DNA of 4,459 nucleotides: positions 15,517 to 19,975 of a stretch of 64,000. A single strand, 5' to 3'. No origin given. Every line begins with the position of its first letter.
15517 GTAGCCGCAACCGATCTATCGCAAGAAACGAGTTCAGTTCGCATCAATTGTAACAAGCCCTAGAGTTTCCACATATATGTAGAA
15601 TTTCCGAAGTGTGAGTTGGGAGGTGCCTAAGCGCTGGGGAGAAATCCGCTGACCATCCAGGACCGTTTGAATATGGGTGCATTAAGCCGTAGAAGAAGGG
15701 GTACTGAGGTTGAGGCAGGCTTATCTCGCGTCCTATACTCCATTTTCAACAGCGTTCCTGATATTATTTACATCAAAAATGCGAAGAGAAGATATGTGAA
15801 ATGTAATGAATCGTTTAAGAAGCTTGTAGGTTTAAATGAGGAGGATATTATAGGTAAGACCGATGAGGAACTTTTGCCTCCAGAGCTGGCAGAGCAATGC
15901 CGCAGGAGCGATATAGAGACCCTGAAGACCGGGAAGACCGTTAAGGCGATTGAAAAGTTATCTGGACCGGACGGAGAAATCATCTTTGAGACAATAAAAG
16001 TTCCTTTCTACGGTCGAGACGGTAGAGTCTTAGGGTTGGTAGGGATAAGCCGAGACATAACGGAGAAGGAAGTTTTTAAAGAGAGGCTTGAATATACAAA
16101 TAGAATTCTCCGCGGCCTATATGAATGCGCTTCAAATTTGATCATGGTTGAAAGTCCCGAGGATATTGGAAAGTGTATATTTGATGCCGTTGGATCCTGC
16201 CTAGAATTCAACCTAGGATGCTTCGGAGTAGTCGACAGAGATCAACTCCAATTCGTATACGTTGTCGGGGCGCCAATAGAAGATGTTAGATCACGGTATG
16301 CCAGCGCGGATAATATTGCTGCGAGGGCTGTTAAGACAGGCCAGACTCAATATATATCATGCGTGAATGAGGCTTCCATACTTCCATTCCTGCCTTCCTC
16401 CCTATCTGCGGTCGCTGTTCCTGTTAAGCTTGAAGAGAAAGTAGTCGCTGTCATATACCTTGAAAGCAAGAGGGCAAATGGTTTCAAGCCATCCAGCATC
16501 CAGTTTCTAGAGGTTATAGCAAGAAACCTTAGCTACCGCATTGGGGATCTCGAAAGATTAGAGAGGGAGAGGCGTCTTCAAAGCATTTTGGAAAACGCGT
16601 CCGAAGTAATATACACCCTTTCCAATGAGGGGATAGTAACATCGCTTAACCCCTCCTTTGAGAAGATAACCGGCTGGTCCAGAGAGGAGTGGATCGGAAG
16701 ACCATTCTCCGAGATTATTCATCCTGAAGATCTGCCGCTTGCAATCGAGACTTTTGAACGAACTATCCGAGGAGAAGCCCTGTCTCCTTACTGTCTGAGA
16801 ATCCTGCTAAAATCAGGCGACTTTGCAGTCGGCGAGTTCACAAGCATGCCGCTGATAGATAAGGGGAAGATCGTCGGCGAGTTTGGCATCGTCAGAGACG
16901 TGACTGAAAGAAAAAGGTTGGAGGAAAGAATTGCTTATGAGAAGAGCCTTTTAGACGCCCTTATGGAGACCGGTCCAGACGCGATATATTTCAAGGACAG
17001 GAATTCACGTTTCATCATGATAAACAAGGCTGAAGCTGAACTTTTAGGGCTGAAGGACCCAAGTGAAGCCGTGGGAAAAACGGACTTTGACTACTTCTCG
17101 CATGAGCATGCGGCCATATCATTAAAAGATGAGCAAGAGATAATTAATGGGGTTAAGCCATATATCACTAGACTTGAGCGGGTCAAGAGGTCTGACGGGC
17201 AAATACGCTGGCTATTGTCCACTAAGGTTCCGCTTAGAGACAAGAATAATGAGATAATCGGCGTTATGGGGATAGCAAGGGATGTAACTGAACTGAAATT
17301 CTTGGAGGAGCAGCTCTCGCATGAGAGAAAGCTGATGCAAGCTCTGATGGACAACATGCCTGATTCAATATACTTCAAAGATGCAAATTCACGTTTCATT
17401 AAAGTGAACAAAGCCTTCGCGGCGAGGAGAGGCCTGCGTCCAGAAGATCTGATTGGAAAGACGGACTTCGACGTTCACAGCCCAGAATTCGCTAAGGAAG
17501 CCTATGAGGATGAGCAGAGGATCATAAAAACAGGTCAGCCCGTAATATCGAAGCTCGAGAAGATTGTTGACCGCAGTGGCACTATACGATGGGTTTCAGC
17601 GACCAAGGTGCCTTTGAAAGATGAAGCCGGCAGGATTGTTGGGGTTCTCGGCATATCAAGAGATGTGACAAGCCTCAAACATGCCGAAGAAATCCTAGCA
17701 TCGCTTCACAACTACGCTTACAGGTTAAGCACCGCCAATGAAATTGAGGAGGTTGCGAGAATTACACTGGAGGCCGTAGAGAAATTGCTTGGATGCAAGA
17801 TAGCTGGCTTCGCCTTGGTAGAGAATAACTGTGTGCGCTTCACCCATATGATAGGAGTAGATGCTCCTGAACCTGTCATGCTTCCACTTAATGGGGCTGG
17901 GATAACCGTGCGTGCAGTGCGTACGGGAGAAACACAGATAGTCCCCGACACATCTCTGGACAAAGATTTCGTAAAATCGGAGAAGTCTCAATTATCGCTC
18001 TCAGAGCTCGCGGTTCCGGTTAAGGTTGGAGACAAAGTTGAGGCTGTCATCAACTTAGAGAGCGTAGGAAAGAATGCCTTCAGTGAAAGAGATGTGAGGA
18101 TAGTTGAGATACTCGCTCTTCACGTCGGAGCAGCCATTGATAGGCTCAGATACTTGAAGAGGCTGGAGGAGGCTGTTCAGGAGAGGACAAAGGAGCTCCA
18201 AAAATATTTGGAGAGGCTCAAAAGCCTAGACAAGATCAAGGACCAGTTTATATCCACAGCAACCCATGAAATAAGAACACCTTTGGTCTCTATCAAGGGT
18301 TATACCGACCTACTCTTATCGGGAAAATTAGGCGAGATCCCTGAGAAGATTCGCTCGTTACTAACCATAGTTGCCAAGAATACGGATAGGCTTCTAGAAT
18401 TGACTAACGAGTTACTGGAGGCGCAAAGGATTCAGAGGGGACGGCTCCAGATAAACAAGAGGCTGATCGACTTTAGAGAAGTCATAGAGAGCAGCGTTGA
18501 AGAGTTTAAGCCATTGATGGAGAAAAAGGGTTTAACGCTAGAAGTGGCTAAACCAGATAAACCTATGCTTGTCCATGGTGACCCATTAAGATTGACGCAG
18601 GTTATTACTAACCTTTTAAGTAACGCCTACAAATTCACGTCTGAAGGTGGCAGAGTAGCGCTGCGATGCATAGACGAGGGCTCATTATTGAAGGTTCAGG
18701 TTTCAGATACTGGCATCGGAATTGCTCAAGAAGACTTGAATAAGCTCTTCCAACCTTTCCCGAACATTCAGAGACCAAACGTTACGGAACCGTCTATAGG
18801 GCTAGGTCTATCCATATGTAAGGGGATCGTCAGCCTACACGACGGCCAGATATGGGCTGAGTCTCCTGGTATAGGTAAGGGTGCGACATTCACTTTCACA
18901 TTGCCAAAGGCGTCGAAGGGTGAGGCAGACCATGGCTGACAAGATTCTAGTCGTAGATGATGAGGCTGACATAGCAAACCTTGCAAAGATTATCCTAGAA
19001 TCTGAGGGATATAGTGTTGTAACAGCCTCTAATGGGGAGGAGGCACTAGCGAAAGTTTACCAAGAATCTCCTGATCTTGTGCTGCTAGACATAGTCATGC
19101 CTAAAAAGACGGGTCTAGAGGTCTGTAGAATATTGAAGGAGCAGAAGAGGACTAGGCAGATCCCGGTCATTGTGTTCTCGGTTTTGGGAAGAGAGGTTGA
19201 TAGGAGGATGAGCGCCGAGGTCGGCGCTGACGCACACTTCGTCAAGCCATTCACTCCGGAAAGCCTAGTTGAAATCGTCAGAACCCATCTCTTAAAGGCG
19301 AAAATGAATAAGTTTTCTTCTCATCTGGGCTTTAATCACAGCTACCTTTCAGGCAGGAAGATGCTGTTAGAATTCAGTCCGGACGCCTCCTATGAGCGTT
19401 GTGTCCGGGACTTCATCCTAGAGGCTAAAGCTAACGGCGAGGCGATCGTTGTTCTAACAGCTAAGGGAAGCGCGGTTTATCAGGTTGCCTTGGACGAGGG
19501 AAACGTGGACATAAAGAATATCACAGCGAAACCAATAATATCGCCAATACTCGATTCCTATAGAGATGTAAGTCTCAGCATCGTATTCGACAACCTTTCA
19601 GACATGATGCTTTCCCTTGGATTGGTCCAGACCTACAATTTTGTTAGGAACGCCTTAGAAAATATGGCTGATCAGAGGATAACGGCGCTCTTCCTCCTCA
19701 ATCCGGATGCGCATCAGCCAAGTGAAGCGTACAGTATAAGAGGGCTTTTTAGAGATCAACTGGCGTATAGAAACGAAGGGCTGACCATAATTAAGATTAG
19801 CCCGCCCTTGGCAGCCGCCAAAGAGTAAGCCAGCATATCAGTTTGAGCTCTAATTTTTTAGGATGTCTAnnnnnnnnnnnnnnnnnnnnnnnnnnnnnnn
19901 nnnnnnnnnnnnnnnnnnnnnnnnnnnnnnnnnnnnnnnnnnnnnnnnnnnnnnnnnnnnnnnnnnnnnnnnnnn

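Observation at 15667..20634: Two-component system whose receiver is fused to a P-loop-less KaiC/RecA-like domain, next to a bona fide KaiC-like ATPase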

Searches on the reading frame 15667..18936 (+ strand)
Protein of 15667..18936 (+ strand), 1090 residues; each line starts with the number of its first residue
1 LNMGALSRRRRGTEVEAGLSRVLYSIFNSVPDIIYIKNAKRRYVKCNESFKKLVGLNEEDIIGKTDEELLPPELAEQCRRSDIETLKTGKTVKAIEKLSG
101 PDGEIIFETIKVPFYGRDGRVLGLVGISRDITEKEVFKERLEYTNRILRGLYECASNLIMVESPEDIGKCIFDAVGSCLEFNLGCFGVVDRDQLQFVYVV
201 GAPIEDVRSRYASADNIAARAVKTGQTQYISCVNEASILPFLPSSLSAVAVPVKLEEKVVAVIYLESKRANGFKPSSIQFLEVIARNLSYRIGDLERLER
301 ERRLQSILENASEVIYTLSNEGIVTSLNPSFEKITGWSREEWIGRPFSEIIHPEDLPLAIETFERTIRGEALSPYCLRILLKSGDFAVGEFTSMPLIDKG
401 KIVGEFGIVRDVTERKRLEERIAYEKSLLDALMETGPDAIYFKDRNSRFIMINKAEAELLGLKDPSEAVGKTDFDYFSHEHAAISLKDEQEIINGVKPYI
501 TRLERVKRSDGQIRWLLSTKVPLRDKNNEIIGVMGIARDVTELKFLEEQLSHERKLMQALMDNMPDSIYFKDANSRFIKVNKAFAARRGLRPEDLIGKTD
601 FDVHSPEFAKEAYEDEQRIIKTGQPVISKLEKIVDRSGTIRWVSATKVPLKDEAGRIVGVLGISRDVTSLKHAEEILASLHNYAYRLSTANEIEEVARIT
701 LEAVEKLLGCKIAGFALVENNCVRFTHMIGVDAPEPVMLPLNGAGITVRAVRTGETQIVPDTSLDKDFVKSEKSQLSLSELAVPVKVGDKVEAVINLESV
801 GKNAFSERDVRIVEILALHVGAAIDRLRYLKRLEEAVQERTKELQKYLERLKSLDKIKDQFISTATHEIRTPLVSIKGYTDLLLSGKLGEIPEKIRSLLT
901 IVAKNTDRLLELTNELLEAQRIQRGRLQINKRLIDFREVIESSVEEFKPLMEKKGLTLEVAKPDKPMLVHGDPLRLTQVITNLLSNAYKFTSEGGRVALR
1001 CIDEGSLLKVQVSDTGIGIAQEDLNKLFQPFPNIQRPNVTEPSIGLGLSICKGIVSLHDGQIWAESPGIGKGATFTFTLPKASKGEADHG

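Call 3: search_protein_families(library=pfam, proteins=[window:15667-18936:+], max_evalue=0.01)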
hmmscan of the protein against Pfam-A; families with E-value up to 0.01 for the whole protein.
window:15667-18936:+ (1090 aa): 15 families
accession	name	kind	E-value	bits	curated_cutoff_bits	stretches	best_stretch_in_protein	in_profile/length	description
PF08448.16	PAS_4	-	5.8e-80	265.1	23.1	4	562-671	2-109/110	PAS fold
PF00989.32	PAS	-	4.2e-52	175.4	22.6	4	429-540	3-113/113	PAS fold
PF13426.13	PAS_9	-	2.6e-44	150.2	27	4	565-668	1-102/103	PAS domain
PF08447.18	PAS_3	-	2.5e-34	117.9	25.6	4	578-663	2-88/89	PAS fold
PF13185.12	GAF_2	-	2.5e-33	115.6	28.6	2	691-825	2-136/136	GAF domain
PF02518.31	HATPase_c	-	7.9e-26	91.1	26.4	1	971-1082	1-110/111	Histidine kinase-, DNA gyrase B-, and HSP90-like ATPase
PF01590.32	GAF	-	3.9e-25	89.4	22.4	2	693-824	2-133/133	GAF domain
PF13188.13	PAS_8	-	7.8e-25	86.3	21.8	4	302-363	1-61/65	PAS domain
PF13492.12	GAF_3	-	6.6e-17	62.6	27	1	692-826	1-129/129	GAF domain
PF00512.31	HisKA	-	9.7e-14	51.6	26.9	1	858-925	2-66/66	His Kinase A (phospho-acceptor) domain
PF13596.12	PAS_10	-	1.9e-10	41.7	22.1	0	429-541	1-106/106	PAS domain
PF08348.17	PAS_6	-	1.1e-05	25.7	27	0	641-675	80-114/115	YheO-like PAS domain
PF14598.12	PAS_11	-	6.4e-05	23.3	25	0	317-386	7-76/109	PAS domain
PF12282.15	GAF_PdtaS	-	0.00015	22.1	23.7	0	629-673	92-134/145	Histidine kinase PdtaS, GAF domain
PF02743.24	dCache_1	-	0.002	18.2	45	0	490-543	102-155/240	Cache domain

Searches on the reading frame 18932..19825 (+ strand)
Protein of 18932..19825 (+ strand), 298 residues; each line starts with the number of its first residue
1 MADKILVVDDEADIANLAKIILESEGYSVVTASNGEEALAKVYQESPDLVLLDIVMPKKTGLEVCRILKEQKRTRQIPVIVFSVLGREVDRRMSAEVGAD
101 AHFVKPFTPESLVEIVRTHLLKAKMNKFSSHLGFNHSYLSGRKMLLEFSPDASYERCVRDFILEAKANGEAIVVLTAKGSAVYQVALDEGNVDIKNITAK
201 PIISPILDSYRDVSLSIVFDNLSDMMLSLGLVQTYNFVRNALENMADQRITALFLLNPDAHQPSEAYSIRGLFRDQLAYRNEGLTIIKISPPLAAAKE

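Call 3: search_protein_families(library=pfam, proteins=[window:18932-19825:+], max_evalue=0.01)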
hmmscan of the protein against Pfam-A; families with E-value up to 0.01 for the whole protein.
window:18932-19825:+ (298 aa): 1 family
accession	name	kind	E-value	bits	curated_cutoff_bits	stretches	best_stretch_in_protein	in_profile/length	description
PF00072.30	Response_reg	-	1.3e-27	96.6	30.2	1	5-117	1-111/111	Response regulator receiver domain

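Call 8: search_protein_families(library=ncbifam, proteins=[window:18932-19825:+], max_evalue=1)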
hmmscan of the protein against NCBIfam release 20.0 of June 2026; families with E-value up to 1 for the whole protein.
window:18932-19825:+ (298 aa): 108 families (the best 25 are shown)
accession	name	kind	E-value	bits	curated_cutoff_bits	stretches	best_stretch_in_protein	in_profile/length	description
TIGR02154.1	PhoB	equivalog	2.2e-32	112.2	296.2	1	1-134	1-134/226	phosphate regulon transcriptional regulator PhoB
NF040534.1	resp_reg_YycF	equivalog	3.6e-30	104.9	340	1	4-127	2-122/231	response regulator YycF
NF045944.1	ResRegRpaBCyano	equivalog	1.8e-29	102.7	330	1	6-127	1-119/229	response regulator transcription factor RpaB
NF008199.0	PRK10955.1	equivalog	2e-27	96.6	341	1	3-126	2-121/232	envelope stress response regulator transcription factor CpxR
NF008296.0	PRK11083.1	equivalog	3.7e-27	95.2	273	1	3-126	4-124/228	two-component system response regulator CreB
NF007135.0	PRK09581.1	equivalog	4.9e-27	94.8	474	1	1-118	1-118/457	PleD family two-component system response regulator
NF040689.1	MtrAB_MtrA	equivalog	3.3e-26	92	300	1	5-126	1-119/219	MtrAB system response regulator MtrA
NF033120.0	vanR_FM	exception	2.4e-25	89.5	460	1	5-126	6-125/231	vancomycin resistance response regulator transcription factor, VanR-F/VanR-M family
NF007005.1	PRK09468.1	equivalog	2.2e-24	86.2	331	1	3-122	4-121/237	osmolarity response regulator transcription factor OmpR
NF053854.1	RespRegPhoBBctds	equivalog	5.8e-24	84.7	270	1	5-126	1-121/225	two-component system response regulator PhoB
NF007546.0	PRK10161.1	equivalog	1.1e-23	84.1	471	1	1-118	1-118/229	phosphate response regulator transcription factor PhoB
NF033117.2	vanR_ACDEGLN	exception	1.7e-23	83.4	350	1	5-125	1-118/226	VanR-ABDEGLN family response regulator transcription factor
NF045717.1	DVU0259_DivK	exception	2.7e-23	82.3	160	1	1-119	1-115/117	DVU0259 family response regulator domain-containing protein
NF012227.0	AdeR_RR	equivalog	7e-23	81.3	340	1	4-128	13-134/239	efflux system response regulator transcription factor AdeR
NF007982.1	PRK10710.1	equivalog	2.9e-22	79.4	380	1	3-126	8-128/235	envelope stress response regulator BaeR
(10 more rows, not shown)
